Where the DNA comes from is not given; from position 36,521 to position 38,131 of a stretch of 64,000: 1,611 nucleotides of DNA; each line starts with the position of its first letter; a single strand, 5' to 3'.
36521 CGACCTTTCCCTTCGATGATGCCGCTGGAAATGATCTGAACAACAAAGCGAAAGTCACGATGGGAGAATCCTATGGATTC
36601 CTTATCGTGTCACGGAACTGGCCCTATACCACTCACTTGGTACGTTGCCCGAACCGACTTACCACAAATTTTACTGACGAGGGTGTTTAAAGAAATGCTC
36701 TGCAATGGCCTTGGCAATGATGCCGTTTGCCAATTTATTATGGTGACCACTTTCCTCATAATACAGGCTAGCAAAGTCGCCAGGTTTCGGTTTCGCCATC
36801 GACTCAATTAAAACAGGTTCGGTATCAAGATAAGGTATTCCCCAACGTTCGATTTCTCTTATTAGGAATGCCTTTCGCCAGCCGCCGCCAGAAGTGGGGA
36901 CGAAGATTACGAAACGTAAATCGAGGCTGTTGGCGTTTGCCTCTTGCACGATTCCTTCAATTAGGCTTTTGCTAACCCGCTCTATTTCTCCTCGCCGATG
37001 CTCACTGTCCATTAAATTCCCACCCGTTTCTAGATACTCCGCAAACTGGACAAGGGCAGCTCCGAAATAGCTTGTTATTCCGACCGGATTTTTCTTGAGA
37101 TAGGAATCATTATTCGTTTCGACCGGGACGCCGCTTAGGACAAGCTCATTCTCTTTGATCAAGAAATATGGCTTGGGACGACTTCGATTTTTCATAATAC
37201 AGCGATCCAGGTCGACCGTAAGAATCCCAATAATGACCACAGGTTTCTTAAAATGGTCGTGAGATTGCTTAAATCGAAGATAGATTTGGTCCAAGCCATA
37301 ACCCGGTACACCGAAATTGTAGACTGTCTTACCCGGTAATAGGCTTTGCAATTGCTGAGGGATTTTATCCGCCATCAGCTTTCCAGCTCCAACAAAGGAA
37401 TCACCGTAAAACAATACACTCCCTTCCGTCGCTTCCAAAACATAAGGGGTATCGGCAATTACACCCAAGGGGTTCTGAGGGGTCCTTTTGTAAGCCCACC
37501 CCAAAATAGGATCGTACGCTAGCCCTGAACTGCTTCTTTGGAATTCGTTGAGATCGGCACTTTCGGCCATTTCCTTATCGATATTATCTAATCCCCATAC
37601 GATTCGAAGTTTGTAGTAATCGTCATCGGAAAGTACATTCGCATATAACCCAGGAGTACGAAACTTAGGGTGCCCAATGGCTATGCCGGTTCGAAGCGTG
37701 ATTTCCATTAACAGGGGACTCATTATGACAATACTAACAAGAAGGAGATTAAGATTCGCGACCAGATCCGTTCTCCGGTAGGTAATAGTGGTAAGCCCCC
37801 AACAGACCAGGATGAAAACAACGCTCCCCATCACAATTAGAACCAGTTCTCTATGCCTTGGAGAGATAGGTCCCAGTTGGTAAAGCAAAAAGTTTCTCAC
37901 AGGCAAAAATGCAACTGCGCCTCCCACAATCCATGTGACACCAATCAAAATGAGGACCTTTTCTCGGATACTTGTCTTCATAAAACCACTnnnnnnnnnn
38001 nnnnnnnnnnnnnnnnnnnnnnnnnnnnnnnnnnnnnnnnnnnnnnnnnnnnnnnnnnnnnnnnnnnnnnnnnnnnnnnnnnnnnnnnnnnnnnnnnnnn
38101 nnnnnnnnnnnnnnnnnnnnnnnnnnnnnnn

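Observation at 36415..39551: A ~3-kb low-GC island encoding two membrane-anchored SGNH/GDSL-like proteins, bracketed by 56-bp direct repeats that duplicate the sulP 5' end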

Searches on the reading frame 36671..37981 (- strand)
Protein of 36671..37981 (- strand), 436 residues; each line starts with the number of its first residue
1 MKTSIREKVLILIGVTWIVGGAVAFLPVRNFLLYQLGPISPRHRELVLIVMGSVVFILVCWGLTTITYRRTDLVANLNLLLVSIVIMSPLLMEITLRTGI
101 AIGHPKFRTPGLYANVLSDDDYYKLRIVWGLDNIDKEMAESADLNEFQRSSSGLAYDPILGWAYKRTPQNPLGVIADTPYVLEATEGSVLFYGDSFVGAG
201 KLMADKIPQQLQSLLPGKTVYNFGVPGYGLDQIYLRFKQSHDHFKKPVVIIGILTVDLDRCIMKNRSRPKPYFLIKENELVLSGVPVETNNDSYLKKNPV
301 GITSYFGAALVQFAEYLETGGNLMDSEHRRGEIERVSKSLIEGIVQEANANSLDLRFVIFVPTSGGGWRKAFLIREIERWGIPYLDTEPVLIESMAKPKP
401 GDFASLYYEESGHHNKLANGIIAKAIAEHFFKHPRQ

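Call 6: search_protein_families(library=pfam, proteins=[window:36671-37981:-], max_evalue=1)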
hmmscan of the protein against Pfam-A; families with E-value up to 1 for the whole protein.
window:36671-37981:- (436 aa): 1 family
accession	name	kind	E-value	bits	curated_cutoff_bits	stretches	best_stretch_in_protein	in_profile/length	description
PF13472.12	Lipase_GDSL_2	-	0.13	13.2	32.9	1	191-261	1-78/178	GDSL-like Lipase/Acylhydrolase family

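Call 15: find_homologous_proteins(query=window:36671-37981:-)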
Query window:36671-37981:- (436 aa): 32 proteins with E <= 0.001 among 8000 candidates.
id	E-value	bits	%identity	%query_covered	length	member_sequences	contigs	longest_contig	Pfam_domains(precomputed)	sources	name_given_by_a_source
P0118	4.9e-290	980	99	100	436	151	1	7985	-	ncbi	-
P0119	2.5e-185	635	66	99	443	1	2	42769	-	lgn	-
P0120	2.2e-169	582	64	99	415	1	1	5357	-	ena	-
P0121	1.9e-128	447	49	100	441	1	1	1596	-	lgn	-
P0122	1.5e-112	395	54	71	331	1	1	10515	-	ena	-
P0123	1.4e-86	309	57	56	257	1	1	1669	-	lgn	-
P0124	6.8e-85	304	38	98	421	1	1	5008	PF13472.13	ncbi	ncbi:MAG: SGNH/GDSL hydrolase family protein [bacterium]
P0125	3.1e-82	295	39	97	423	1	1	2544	-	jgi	-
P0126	8.5e-74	267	37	98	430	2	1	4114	-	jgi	-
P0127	1.2e-73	267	40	86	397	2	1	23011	PF13472.13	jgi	jgi:hypothetical protein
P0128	6.1e-72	261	38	89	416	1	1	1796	PF13472.13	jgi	jgi:hypothetical protein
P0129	4.8e-70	255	39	85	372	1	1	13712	-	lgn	-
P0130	2.0e-66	243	37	90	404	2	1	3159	PF13472.13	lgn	-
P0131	2.2e-65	240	42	71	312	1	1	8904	-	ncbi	ncbi:MAG: hypothetical protein ABIH23_11400, partial [bacterium]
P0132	1.3e-60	224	37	83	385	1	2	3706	PF13472.13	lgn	-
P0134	7.3e-58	215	33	98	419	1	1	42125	-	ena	-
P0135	1.7e-57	214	37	77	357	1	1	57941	-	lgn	-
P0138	1.2e-54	204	38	75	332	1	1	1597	PF13472.13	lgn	-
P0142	4.4e-49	186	36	74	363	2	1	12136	PF13472.13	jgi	-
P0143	3.3e-48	183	36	74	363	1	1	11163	PF13472.13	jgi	jgi:hypothetical protein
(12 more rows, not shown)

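Call 17: find_encoding_contigs(protein=P0119, flank=10000, max_places=3)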
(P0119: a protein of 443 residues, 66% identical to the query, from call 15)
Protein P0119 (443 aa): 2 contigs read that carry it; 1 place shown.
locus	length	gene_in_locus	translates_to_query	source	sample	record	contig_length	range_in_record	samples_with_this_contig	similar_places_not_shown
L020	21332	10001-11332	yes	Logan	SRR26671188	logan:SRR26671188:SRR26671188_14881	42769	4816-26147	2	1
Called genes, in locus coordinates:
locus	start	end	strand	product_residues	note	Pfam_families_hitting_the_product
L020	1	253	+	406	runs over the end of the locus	PF10082:BBP2_2 (weak)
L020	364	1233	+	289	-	PF01061:ABC2_membrane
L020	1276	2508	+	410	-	PF08421:Methyltransf_13, PF13489:Methyltransf_23, PF08241:Methyltransf_11 (weak), PF08242:Methyltransf_12 (weak), PF13649:Methyltransf_25 (weak), PF08484:Methyltransf_14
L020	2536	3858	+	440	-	PF16254:DUF4910, PF09940:DUF2172, PF16221:HTH_47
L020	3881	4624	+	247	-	PF05401:NodS (weak), PF13489:Methyltransf_23, PF00891:Methyltransf_2 (weak), PF01209:Ubie_methyltran, PF13847:Methyltransf_31, PF08241:Methyltransf_11, PF08242:Methyltransf_12, PF13649:Methyltransf_25, +2 more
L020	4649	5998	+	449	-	PF04230:PS_pyruv_trans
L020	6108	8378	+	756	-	PF00404:Dockerin_1 (faint), PF01839:FG-GAP (faint), PF13517:FG-GAP_3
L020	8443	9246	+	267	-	PF00483:NTP_transferase (weak)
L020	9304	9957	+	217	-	PF02585:PIG-L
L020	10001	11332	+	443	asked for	-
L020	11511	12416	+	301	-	PF00535:Glycos_transf_2, PF10111:Glyco_tranf_2_2 (weak)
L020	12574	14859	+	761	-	PF01408:GFO_IDH_MocA, PF02894:GFO_IDH_MocA_C, PF22725:GFO_IDH_MocA_C3, PF01073:3Beta_HSD, PF01370:Epimerase, PF04321:RmlD_sub_bind (weak), PF13460:NAD_binding_10, PF16363:GDP_Man_Dehyd, +2 more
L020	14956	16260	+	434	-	PF00005:ABC_tran, PF13304:AAA_21 (faint), PF14524:Wzt_C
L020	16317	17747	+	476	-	-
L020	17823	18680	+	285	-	PF10096:DUF2334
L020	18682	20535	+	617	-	PF13522:GATase_6, PF12481:DUF3700, PF13537:GATase_7, PF00733:Asn_synthase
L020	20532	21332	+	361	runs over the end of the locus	PF00534:Glycos_transf_1, PF13692:Glyco_trans_1_4, PF13524:Glyco_trans_1_2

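Call 46: search_solved_structures(query=A3, max_evalue=1, show_alignments=2)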
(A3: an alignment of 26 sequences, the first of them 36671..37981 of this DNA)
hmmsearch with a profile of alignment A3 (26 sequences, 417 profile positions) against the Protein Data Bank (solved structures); distinct sequences matched with E-value up to 1: 0.

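Call 47: search_protein_families(library=ncbifam, proteins=[window:36671-37981:-], max_evalue=1)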
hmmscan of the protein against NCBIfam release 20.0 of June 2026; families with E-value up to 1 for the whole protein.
window:36671-37981:- (436 aa): 0 families

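Call 49: find_encoding_contigs(protein=P0135, flank=10000, max_places=2)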
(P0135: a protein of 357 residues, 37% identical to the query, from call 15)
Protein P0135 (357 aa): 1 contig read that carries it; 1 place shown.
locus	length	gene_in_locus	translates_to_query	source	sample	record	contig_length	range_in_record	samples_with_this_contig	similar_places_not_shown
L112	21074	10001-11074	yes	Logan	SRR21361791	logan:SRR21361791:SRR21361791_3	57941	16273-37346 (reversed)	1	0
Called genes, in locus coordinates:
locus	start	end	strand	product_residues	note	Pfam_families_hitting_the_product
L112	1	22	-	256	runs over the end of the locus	PF04989:RMNT_CmcI, PF13578:Methyltransf_24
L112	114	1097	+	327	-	PF11927:HODM_asu-like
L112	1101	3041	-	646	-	PF03979:Sigma70_r1_1, PF00140:Sigma70_r1_2, PF04546:Sigma70_ner, PF04542:Sigma70_r2, PF04539:Sigma70_r3, PF04545:Sigma70_r4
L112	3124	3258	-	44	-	-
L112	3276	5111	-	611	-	PF01807:Zn_ribbon_DnaG, PF08275:DNAG_N, PF13155:Toprim_2, PF13362:Toprim_3 (faint), PF13662:Toprim_4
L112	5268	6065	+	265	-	PF05575:V_cholerae_RfbT, PF05050:Methyltransf_21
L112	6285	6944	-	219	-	PF02245:Pur_DNA_glyco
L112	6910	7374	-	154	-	PF09424:YqeY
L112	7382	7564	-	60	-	PF01165:Ribosomal_S21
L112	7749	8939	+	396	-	-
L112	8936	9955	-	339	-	PF02547:Queuosine_synth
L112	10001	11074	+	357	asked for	-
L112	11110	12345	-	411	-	PF08486:SpoIID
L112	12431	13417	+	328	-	PF01520:Amidase_3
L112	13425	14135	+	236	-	PF01138:RNase_PH, PF03725:RNase_PH_C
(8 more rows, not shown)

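Call 58: predict_structure(alignment_id=A3)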
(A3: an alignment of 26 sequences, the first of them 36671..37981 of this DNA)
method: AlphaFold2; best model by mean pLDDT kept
length: 436 residues; sequences in the alignment: 26
mean_pLDDT: 88.5   pTM: 0.86
mean pLDDT of the five models: 88.5, 87.1, 87.0, 86.9, 86.8
residues with pLDDT >= 90: 282; 70-90: 111; 50-70: 32; < 50: 11
segments of 3 or more residues with pLDDT < 50: 143-151
pLDDT, mean of each block of 10 residues (from residue 1): 82 94 87 83 89 93 96 94 93 97 94 94 95 66 46 78 86 79 80 74 87 93 88 95 94 95 91 94 93 94 97 91 88 97 98 97 86 98 96 80 83 89 96 64
secondary structure, 60 per line:
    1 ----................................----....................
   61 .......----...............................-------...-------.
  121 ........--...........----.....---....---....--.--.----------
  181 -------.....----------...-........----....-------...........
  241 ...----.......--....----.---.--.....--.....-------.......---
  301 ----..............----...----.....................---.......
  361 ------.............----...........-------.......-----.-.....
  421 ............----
elements in order: H5-36 H41-67 H72-102 H120-128 H131-141 H146-150 E154-157 E161-164 E188-192 H207-214 E219-222 H230-243 E248-254 H257-260 E272-276 E279-283 H291-297 H305-318 H330-350 E354-360 H367-379 E384-386 H387-394 H402-407 H416-432

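Call 61: fold_search(model_id=the predicted structure, library=pdb)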
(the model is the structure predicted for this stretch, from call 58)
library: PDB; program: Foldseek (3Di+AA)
matches with E <= 10: 684; with E <= 0.001: 29
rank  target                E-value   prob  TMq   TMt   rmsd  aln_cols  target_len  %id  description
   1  8a2n_A                7.5e-06  1.00  0.40  0.56   6.5       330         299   12  Structure of crocagin biosynthetic protein CgnD (released 2023-02-22)
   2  1jrl                  4.8e-05  1.00  0.32  0.72   5.6       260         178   14  Crystal structure of E. coli Lysophospholiase L1/Acyl-CoA Thioesterase I/Protease I L109P mutant (released 2003-07-08)
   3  6lfb                  5.0e-05  1.00  0.31  0.70   5.2       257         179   14  E. coli Thioesterase I mutant DG (released 2020-07-15)
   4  8a2n_B                5.0e-05  1.00  0.40  0.55   7.2       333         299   12  Structure of crocagin biosynthetic protein CgnD (released 2023-02-22)
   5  1j00                  6.2e-05  1.00  0.30  0.69   6.1       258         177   14  E. coli Thioesterase I/Protease I/Lysophospholipase L1 in complexed with diethyl phosphono moiety (released 2003-07-08)
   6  4rsh_A                8.0e-05  1.00  0.31  0.73   7.0       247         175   16  Structure of a putative lipolytic protein of G-D-S-L family from Desulfitobacterium hafniense DCB-2 (released 2014-11-19)
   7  1ivn                  8.8e-05  1.00  0.32  0.73   5.8       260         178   14  E.coli Thioesterase I/Protease I/Lysophospholiase L1 (released 2003-07-08)
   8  1u8u                  9.8e-05  1.00  0.32  0.72   5.7       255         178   14  E. coli Thioesterase I/Protease I/Lysophospholiase L1 in complexed with octanoic acid (released 2005-04-05)
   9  5tic_B                1.0e-04  1.00  0.32  0.72   4.5       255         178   14  X-ray structure of wild-type E. coli Acyl-CoA thioesterase I at pH 5 (released 2017-04-26)
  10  5tic_A                1.3e-04  1.00  0.32  0.71   4.8       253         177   14  X-ray structure of wild-type E. coli Acyl-CoA thioesterase I at pH 5 (released 2017-04-26)
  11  3bzw_B                1.3e-04  1.00  0.31  0.50   9.3       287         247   14  Crystal structure of a putative lipase from Bacteroides thetaiotaomicron (released 2008-02-05)
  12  6lfc_D                1.5e-04  1.00  0.30  0.66   6.4       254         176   15  E. coli Thioesterase I mutant DG (released 2020-07-15)
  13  3bzw_F                1.5e-04  1.00  0.30  0.50   9.4       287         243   14  Crystal structure of a putative lipase from Bacteroides thetaiotaomicron (released 2008-02-05)
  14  6lfc_A                1.7e-04  1.00  0.31  0.69   6.2       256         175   16  E. coli Thioesterase I mutant DG (released 2020-07-15)
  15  5tif                  1.9e-04  1.00  0.32  0.71   5.5       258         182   14  x-ray structure of acyl-CoA thioesterase I, TesA, triple mutant M141L/Y145K/L146K in complex with octanoic acid (released 2017-04-26)
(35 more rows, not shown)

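Call 77: find_encoding_contigs(protein=P0134, flank=8000, max_places=1)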
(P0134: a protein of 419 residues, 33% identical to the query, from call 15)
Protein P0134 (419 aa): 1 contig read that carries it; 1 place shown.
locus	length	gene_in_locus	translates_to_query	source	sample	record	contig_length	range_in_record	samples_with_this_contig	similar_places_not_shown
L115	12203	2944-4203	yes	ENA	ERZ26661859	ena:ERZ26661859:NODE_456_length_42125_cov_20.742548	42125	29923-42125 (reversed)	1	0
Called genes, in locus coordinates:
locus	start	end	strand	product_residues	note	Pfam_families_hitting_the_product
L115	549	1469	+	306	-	-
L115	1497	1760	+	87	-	PF01541:GIY-YIG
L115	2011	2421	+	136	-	-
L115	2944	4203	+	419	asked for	-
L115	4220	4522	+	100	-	PF01370:Epimerase, PF02719:Polysacc_synt_2 (faint), PF04321:RmlD_sub_bind (weak), PF16363:GDP_Man_Dehyd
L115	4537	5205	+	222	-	PF01370:Epimerase, PF16363:GDP_Man_Dehyd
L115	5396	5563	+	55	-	PF01934:HepT-like (faint)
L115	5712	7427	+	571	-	PF00890:FAD_binding_2 (faint), PF01266:DAO, PF12831:FAD_oxidored (faint), PF13450:NAD_binding_8 (faint), PF16901:DAO_C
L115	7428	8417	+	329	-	PF01073:3Beta_HSD, PF01370:Epimerase, PF02719:Polysacc_synt_2, PF04321:RmlD_sub_bind, PF05368:NmrA, PF13460:NAD_binding_10, PF16363:GDP_Man_Dehyd, PF07993:NAD_binding_4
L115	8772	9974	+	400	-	PF01075:Glyco_transf_9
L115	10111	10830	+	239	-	PF13489:Methyltransf_23, PF13847:Methyltransf_31, PF08241:Methyltransf_11, PF08242:Methyltransf_12 (weak), PF13649:Methyltransf_25, PF05891:Methyltransf_PK (weak), PF01564:Spermine_synth (weak)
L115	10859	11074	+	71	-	-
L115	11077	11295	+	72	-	PF13419:HAD_2 (weak), PF13242:Hydrolase_like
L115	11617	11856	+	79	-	PF00534:Glycos_transf_1, PF13692:Glyco_trans_1_4 (weak)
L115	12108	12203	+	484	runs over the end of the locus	PF01943:Polysacc_synt, PF13440:Polysacc_synt_3, PF03023:MurJ, PF01554:MatE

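Call 90: search_protein_representatives(alignment_id=A3)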
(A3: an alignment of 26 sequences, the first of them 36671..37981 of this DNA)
Query: 26 sequences, 417 profile positions. Proteins with E-value up to 0.001 (for the whole library): 13170; up to 1e-10: 5370; up to 1e-30: 680. The best 150 are listed.
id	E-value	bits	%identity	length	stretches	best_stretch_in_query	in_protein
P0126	2.0e-154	530.9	-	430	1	2-415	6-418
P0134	1.0e-150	518.7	-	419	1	2-416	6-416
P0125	2.3e-149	514.3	-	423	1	2-413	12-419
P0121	1.7e-147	508.1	-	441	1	2-413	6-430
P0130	4.3e-145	500.2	-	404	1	15-413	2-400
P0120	5.2e-145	500.0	-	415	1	3-410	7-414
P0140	1.1e-142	492.3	-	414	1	2-412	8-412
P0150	7.9e-141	486.2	-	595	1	2-413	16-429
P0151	1.4e-139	482.1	-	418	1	3-414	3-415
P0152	1.1e-137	475.8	-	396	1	7-411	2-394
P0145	2.3e-136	471.5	-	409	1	1-415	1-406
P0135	4.6e-136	470.5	-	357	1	63-415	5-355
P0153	1.9e-135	468.5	-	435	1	3-414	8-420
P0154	7.0e-133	460.0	-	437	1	5-412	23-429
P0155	5.2e-132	457.1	-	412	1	1-412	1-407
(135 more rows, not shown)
